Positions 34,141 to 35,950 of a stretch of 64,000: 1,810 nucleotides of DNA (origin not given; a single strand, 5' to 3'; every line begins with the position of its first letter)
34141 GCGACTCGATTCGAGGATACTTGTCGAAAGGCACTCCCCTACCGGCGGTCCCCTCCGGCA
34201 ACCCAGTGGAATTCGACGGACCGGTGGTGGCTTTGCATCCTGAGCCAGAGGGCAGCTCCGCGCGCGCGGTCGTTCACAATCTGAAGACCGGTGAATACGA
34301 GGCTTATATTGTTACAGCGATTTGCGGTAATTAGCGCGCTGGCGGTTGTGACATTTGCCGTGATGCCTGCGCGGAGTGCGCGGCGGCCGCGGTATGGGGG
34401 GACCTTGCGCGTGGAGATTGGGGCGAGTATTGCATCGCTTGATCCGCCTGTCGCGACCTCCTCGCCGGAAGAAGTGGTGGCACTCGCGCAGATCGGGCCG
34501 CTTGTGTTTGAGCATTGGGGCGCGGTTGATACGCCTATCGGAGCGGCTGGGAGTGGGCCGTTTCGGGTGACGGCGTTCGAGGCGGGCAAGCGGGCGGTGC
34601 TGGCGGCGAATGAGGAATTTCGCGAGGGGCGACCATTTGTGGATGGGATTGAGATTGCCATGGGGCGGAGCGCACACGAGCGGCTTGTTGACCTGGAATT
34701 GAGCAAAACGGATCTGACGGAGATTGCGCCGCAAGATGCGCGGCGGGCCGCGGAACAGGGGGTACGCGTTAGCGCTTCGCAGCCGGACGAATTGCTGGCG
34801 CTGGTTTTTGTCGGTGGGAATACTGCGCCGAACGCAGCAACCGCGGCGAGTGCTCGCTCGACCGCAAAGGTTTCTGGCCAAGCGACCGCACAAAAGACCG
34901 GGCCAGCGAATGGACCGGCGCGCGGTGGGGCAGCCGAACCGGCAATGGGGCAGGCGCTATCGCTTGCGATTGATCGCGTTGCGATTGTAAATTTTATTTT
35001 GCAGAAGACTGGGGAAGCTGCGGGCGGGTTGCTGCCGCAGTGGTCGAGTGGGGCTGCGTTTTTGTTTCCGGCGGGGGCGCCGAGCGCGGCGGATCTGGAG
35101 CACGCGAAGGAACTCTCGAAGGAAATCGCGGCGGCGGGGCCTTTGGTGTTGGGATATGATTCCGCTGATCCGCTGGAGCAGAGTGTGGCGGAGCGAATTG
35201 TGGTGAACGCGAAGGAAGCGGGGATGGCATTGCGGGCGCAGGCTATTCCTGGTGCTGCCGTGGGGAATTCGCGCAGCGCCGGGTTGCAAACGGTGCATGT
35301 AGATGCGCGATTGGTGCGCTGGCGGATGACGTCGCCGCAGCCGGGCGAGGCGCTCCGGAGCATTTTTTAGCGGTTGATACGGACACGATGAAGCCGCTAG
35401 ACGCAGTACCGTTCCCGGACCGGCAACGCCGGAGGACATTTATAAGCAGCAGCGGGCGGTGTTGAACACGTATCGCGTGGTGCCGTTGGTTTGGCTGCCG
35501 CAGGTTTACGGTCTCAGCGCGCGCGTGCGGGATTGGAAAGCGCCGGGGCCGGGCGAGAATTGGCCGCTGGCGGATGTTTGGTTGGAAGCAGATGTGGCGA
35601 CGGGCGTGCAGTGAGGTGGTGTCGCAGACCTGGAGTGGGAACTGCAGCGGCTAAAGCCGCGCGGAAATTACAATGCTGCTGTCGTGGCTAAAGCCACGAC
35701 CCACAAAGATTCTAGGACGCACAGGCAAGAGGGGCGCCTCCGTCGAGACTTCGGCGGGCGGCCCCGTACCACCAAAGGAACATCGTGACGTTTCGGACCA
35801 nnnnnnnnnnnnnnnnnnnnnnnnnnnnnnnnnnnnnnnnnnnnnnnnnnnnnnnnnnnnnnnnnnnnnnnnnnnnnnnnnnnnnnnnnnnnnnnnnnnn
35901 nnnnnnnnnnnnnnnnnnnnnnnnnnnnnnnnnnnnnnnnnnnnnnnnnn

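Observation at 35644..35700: Short GC-stem/TAAA-loop repeat family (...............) found three times, always 3' of genes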

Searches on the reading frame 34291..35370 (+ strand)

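Call 14: search_protein_families(library=pfam, proteins=[window:34291-35370:+])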
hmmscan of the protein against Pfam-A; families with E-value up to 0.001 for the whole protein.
window:34291-35370:+ (359 aa): 1 family
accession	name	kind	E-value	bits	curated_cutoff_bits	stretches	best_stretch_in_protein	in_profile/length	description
PF00496.27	SBP_bac_5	-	8.8e-21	74.9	32.4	1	64-355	90-357/368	Bacterial extracellular solute-binding proteins, family 5 Middle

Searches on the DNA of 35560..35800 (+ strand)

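Call 19: search_rna_families(source=window, start=35560, end=35800, threshold=evalue, max_evalue=10, show_alignments=3)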
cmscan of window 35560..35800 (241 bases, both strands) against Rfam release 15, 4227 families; matches with E-value up to 10: 2.
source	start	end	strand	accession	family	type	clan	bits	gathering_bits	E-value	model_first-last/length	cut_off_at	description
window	35681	35700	+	RF03163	c4-a1b1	Gene; antisense;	CL00128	11.3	46.7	2.2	14-33/53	no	a1, b1 targets of C4 antisense RNA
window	35632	35677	+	RF03015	Transposase-2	Gene; sRNA;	-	11.3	42.7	7.6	1-69/69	no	Transposase-2 RNA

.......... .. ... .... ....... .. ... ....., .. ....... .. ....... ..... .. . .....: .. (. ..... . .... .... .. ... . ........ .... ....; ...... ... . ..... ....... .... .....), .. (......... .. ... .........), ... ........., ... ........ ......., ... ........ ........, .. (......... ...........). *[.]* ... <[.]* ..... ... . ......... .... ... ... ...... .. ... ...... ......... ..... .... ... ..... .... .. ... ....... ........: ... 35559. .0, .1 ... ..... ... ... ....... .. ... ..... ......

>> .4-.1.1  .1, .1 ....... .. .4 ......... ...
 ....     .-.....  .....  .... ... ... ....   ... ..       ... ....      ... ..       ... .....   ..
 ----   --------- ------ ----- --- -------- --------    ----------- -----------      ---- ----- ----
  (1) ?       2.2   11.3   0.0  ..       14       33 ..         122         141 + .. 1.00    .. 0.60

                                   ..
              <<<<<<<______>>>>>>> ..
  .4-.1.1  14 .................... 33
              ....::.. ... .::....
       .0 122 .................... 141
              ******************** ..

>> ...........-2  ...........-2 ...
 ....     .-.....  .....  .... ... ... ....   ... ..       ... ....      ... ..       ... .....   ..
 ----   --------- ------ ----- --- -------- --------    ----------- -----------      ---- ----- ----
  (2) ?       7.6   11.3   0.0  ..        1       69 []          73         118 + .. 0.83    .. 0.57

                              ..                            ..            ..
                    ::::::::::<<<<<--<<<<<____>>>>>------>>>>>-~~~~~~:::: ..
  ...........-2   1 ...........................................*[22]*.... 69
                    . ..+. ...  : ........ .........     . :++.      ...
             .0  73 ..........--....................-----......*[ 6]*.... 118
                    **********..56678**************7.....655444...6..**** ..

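Call 66: build_rna_model(alignment_id=A2, structure=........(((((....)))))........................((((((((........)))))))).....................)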
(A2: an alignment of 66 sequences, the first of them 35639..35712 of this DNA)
Model R1 built from alignment A2 (66 sequences, 91 columns); structure: as given.
model positions 74; base pairs 13; branch points 1; effective number of sequences 10.28; information 0.763 bits per position. Calibrated on 0.2 Mb of random sequence (short: E-values are rough).
structure used (alignment columns):
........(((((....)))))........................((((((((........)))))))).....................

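Call 67: search_with_rna_model(model_id=R1, source=window, filters=off, max_evalue=10, show_alignments=5)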
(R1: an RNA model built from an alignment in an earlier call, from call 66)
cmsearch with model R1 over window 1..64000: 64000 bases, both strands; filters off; matches with E-value up to 10: 51.
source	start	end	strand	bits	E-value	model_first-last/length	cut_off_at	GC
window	35639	35712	+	62.9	1.7e-20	1-74/74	no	0.54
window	41606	41682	+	60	1.9e-19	1-74/74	no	0.62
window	55544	55612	+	14.7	0.0041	1-74/74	no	0.64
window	25968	26045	+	11.7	0.047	1-74/74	no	0.68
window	6873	6962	-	11.5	0.057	1-74/74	no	0.68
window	41984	42051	-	11.4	0.061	1-74/74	no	0.63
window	6049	6105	-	10.6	0.12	1-74/74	no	0.56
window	28852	28936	+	10.2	0.17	1-74/74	no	0.53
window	6935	7010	+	9.7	0.25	1-74/74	no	0.59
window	12082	12162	-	9.4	0.32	1-74/74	no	0.63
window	21350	21422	-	9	0.45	1-74/74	no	0.7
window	4900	4917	-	8.4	0.76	44-61/74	no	0.83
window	59124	59192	-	8.3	0.85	1-74/74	no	0.65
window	33424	33499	+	8.2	0.89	1-74/74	no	0.57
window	17822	17891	-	8.1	0.94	1-74/74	no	0.61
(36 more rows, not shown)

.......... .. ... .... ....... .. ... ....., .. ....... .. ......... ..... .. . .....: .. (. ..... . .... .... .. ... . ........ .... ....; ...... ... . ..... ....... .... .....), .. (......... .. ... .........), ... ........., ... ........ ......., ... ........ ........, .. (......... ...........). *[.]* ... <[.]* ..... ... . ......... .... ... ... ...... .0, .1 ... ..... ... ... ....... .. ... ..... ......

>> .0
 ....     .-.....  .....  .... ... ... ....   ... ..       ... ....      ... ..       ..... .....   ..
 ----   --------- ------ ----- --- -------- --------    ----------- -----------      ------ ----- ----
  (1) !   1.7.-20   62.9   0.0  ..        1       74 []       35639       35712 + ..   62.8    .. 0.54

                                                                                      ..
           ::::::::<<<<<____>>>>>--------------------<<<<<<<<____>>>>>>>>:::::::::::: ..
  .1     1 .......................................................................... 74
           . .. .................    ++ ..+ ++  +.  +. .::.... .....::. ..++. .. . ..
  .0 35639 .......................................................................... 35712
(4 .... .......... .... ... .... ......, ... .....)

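Call 75: search_with_rna_model(model_id=R1, sources=[L120, L121, L122, L125, L128, L129, L003, L004, L010, L011, L012, L014, L016, L022, L024, L025, L026, L027, L028, L033, L038, L042, L046, L049, L053, L057, L058, L059, L060, L068, L069, L072, L076, L077, L078, L084, L087, L091, L093, L094, L097, L099, L105, L107, L109, L113, L114, L116, L118, L119], max_evalue=0.01)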
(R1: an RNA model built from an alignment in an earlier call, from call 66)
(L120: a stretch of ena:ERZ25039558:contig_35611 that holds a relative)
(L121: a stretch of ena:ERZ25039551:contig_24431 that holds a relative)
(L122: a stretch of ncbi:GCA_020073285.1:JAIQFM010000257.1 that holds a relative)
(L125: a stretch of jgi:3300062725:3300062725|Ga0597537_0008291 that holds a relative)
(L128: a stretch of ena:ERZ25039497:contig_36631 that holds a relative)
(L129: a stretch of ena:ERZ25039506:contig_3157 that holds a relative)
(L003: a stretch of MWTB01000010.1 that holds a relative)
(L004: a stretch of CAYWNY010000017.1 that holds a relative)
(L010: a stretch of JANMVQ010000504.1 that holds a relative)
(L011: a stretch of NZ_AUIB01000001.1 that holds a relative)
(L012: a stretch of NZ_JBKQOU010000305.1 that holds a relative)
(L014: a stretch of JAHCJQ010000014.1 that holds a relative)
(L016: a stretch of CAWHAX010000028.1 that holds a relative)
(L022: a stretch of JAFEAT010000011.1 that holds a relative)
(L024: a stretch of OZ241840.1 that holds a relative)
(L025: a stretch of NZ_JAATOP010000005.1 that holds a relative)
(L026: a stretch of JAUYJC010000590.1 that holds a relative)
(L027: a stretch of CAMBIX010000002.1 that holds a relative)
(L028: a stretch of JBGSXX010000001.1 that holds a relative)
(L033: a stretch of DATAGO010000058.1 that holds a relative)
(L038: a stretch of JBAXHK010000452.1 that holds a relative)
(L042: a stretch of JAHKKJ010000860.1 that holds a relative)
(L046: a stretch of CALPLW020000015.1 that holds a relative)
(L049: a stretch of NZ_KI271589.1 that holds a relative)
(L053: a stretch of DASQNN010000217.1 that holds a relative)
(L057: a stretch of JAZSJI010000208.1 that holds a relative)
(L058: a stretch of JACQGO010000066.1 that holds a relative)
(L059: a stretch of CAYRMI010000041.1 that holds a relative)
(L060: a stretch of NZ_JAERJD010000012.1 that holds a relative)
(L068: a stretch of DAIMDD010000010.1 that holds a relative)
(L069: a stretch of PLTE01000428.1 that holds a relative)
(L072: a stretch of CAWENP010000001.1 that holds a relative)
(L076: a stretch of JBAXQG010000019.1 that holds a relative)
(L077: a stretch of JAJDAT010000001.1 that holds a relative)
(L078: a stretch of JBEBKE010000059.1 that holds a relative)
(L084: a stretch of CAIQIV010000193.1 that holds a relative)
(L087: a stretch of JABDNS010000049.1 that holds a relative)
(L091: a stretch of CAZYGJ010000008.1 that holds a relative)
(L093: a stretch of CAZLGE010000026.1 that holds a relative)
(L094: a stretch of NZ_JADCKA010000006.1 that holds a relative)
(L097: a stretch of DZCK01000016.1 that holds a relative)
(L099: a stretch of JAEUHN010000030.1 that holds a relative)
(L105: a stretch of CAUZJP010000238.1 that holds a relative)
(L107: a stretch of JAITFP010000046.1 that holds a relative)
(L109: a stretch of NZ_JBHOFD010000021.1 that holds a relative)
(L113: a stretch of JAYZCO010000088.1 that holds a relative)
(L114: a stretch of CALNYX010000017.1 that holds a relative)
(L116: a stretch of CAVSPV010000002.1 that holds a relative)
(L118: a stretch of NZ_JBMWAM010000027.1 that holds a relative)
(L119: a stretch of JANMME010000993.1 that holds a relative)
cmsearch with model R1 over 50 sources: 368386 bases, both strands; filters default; matches with E-value up to 0.01: 60.
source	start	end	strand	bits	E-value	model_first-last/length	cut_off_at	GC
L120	1767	1842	-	52.1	7.4e-16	1-74/74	no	0.53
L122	591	665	+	49.2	8.3e-15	1-74/74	no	0.64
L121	482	556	-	46.4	8.2e-14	1-74/74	no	0.64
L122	72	144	-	46.3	8.9e-14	1-74/74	no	0.63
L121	343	417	-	45.3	2.1e-13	1-74/74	no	0.61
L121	2940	3015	+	45.2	2.2e-13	1-74/74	no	0.58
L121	2451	2525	+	45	2.6e-13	1-74/74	no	0.57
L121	1781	1855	-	44.3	4.9e-13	1-74/74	no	0.6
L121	2695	2770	+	43.2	1.2e-12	1-74/74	no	0.59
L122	1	67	-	42.9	1.5e-12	1-68/74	3'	0.63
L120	2451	2525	+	39.4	2.8e-11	1-74/74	no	0.61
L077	4742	4803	+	38.4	6.4e-11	1-74/74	no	0.44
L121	1924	1998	-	37.6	1.2e-10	1-74/74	no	0.57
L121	608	682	-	36.2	4.2e-10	1-74/74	no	0.61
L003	6555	6597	-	35.1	9.9e-10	1-74/74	no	0.63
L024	7015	7099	-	33.8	3e-09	1-74/74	no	0.55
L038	244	295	+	32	1.3e-08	1-74/74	no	0.58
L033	962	1030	+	32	1.3e-08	1-74/74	no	0.72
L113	6512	6551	-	31.7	1.7e-08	1-74/74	no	0.6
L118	3960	4045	-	30.2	5.8e-08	1-74/74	no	0.52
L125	2633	2707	+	30.2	6.1e-08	1-74/74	no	0.55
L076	236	321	+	29.7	9.1e-08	1-74/74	no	0.45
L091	7836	7909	-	29.3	1.2e-07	1-74/74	no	0.46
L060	7242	7315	+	29.2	1.3e-07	1-74/74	no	0.58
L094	6989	7047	-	29.2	1.4e-07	1-74/74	no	0.47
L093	4004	4062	-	29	1.6e-07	1-74/74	no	0.71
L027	837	875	-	28.8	1.9e-07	1-74/74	no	0.51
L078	6639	6680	+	28.7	2.1e-07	1-74/74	no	0.55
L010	4995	5066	-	28.5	2.4e-07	1-74/74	no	0.67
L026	5091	5144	+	28.5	2.5e-07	1-74/74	no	0.67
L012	7596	7647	+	28.1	3.5e-07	1-74/74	no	0.65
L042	1383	1427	+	28.1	3.5e-07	1-74/74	no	0.58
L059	2665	2731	+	27.9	3.9e-07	1-74/74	no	0.55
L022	5636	5697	-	27.8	4.3e-07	1-74/74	no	0.56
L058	414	459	-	27.5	5.8e-07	1-74/74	no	0.67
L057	3158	3210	+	27.3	6.5e-07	1-74/74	no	0.55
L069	1665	1709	-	26.9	9e-07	1-74/74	no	0.62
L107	1279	1364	-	26.9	9.2e-07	1-74/74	no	0.49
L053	5331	5372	-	26.7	1.1e-06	1-74/74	no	0.6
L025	6064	6099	+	26.6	1.2e-06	1-74/74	no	0.61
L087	2862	2912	-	26.5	1.3e-06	1-74/74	no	0.69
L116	1290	1349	-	26.4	1.4e-06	1-74/74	no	0.6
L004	2199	2264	+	26.3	1.5e-06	1-74/74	no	0.68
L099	2284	2327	+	26.2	1.7e-06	1-74/74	no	0.55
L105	1357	1402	-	26.2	1.7e-06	1-74/74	no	0.48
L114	1696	1764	+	26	1.9e-06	1-74/74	no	0.45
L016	5212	5265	-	25.8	2.2e-06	1-74/74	no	0.72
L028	6926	6982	+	25.6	2.6e-06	1-74/74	no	0.58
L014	4625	4716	-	25.6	2.7e-06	1-74/74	no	0.67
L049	745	789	-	25.5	2.9e-06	1-74/74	no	0.64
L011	4521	4564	+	25.2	3.7e-06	1-74/74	no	0.59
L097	4396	4449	-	25.2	3.9e-06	1-74/74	no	0.57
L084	1664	1714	+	25.1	4.3e-06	1-74/74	no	0.65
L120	1927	1998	-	24.9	5e-06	1-74/74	no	0.51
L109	1504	1584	-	24.7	5.9e-06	1-74/74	no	0.54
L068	1200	1241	-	24.1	9.3e-06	1-74/74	no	0.76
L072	7597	7654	-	23.6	1.4e-05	1-74/74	no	0.57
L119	1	36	-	22.9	2.6e-05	1-36/74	3'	0.53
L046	1094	1153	-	22.5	3.5e-05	1-74/74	no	0.68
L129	3510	3585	-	19.5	0.00042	1-74/74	no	0.55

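Call 86: search_with_rna_model(model_id=R1, sources=[L141, L176, L198, L200, L241, L242, L140, L149, L161, L185], max_evalue=0.001)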
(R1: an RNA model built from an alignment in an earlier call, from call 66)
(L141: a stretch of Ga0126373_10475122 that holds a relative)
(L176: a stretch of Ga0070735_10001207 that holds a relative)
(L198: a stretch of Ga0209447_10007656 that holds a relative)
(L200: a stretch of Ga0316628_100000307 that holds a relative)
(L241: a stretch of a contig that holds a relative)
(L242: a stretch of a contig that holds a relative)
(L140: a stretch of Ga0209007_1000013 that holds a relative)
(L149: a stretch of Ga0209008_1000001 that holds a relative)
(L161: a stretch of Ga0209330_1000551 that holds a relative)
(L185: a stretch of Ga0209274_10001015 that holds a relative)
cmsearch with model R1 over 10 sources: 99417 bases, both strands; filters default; matches with E-value up to 0.001: 25.
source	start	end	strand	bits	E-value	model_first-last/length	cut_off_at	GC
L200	9484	9557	-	62.4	3.9e-20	1-74/74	no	0.54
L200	10936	11010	+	58.9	7.1e-19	1-74/74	no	0.51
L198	2979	3052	-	58.9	7.3e-19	1-74/74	no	0.54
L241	13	86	-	57.8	1.8e-18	1-74/74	no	0.54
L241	3339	3412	-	57.2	3e-18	1-74/74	no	0.57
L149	6487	6560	+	56.3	6.1e-18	1-74/74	no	0.53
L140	7498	7570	-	55.9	8.7e-18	1-74/74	no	0.52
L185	6853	6926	-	52.5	1.4e-16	1-74/74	no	0.57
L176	500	572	+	52.4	1.5e-16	1-74/74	no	0.49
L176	3525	3600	+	48.8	3.2e-15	1-74/74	no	0.55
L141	1173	1246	+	47.3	1.1e-14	1-74/74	no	0.55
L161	10108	10180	-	47.2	1.1e-14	1-74/74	no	0.58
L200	2397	2469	+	44.9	7.8e-14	1-74/74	no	0.59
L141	613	687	-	41.7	1.1e-12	1-74/74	no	0.55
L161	9886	9959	+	38.9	1.2e-11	1-74/74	no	0.59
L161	10683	10756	+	36.1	1.2e-10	1-74/74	no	0.61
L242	2560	2633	+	33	1.6e-09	1-74/74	no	0.47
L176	2253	2325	+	32.6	2.1e-09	1-74/74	no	0.49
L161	9765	9837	+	32.4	2.6e-09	1-74/74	no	0.58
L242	7598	7671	+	32.4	2.7e-09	1-74/74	no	0.57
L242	2480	2553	+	31.7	4.7e-09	1-74/74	no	0.5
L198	2898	2962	-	31.4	5.8e-09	1-74/74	no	0.52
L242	7512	7584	-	27.3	1.8e-07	1-74/74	no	0.56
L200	9578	9644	+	24.9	1.3e-06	1-74/74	no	0.46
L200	9206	9272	-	22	1.5e-05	1-74/74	no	0.49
